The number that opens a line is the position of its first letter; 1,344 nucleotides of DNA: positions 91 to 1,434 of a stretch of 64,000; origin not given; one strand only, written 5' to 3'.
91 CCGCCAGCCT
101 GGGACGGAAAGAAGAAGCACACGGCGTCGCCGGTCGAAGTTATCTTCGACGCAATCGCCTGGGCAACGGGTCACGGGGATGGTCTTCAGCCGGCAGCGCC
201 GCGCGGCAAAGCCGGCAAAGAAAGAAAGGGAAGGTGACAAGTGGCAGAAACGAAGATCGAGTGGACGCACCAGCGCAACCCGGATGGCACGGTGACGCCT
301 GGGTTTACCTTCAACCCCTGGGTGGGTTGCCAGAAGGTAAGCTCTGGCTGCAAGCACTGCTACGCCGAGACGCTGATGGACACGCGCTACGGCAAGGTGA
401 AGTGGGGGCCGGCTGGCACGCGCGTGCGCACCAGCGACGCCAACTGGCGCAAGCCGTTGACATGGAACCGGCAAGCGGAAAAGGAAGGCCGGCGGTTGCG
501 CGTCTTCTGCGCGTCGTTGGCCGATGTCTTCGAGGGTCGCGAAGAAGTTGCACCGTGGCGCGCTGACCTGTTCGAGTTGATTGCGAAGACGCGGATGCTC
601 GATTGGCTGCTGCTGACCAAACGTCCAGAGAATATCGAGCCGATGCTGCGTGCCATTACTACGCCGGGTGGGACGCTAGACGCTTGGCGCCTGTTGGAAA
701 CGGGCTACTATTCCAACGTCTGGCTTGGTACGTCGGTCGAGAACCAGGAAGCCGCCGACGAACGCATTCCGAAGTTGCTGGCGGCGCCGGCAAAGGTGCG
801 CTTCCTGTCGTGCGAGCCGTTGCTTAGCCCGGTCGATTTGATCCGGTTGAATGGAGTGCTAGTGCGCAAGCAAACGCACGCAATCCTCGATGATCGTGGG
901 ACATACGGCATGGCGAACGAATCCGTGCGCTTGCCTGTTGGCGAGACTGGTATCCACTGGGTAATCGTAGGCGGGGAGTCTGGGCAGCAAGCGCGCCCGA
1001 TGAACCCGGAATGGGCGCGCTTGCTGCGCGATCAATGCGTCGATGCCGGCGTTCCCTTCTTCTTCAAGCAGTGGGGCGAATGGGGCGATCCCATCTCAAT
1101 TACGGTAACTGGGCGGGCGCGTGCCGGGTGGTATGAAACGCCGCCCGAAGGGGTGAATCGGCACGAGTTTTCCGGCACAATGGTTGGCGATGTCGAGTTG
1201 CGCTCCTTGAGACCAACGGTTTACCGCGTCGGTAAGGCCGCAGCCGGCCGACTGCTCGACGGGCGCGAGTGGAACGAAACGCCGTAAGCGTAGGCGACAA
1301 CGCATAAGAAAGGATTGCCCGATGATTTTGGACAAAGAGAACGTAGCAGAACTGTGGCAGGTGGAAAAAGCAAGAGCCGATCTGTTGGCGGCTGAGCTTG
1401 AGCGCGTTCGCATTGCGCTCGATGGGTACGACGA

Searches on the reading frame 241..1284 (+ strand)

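Call 67: search_protein_families(library=phrogs, proteins=[window:241-1284:+], max_evalue=0.00001)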
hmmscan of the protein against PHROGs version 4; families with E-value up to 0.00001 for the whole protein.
window:241-1284:+ (348 aa): 1 family
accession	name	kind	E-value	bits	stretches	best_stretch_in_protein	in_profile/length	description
phrog_2045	-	unknown function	2.5e-94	317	1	1-348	2-284/299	-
